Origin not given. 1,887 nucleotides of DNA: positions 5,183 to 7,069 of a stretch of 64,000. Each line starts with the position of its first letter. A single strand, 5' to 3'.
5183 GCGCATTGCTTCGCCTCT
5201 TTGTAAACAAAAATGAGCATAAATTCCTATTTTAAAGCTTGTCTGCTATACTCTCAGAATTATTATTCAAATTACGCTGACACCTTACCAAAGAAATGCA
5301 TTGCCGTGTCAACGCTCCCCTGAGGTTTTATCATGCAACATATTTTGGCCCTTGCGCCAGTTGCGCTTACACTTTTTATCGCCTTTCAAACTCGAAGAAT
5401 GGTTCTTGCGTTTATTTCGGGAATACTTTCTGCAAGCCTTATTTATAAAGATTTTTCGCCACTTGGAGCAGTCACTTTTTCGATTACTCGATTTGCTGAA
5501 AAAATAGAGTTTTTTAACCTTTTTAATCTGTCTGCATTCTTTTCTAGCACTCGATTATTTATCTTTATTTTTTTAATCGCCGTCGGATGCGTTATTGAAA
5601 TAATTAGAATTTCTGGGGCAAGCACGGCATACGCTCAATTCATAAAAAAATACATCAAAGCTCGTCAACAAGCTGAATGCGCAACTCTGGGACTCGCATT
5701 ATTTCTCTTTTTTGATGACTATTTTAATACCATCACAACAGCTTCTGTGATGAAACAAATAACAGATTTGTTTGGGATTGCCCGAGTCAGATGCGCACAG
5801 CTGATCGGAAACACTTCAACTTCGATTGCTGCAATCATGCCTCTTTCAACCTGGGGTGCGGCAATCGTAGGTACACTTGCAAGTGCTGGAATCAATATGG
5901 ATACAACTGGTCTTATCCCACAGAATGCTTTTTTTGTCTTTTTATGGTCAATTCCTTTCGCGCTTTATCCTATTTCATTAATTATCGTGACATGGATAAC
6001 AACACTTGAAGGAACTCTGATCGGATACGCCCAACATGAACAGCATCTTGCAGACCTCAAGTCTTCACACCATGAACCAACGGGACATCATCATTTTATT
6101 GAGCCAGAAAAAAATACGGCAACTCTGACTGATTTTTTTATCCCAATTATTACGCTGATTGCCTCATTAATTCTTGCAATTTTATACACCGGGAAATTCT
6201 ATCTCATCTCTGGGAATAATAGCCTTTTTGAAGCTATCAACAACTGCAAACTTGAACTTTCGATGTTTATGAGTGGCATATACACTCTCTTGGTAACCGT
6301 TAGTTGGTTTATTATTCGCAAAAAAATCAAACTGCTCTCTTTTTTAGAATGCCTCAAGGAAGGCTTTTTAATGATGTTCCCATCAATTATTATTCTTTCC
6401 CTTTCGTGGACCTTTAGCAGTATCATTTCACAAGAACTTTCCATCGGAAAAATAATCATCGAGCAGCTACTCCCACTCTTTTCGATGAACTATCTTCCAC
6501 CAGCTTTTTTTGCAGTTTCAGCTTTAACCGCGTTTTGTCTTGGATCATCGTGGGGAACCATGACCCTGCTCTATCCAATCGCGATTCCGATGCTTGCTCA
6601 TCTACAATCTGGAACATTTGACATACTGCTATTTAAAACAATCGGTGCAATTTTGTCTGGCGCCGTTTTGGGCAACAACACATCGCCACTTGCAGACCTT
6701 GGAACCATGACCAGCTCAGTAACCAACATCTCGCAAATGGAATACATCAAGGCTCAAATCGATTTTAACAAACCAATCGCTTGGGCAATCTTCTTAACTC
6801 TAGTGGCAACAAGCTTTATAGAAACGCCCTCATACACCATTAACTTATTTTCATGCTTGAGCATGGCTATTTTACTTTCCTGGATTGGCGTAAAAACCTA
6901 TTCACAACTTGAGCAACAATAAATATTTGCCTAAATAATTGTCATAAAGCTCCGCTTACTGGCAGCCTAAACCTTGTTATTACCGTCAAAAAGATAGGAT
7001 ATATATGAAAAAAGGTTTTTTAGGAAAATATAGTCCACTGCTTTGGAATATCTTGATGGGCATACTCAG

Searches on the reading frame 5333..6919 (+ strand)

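Call 48: search_protein_families(library=pfam, proteins=[window:5333-6919:+], max_evalue=0.0001)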
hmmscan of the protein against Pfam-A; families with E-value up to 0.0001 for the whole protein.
window:5333-6919:+ (529 aa): 1 family
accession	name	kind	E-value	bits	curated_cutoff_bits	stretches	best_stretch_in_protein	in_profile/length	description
PF03553.21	Na_H_antiporter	-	1.7e-19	70.7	23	1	201-491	34-299/303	Na+/H+ antiporter family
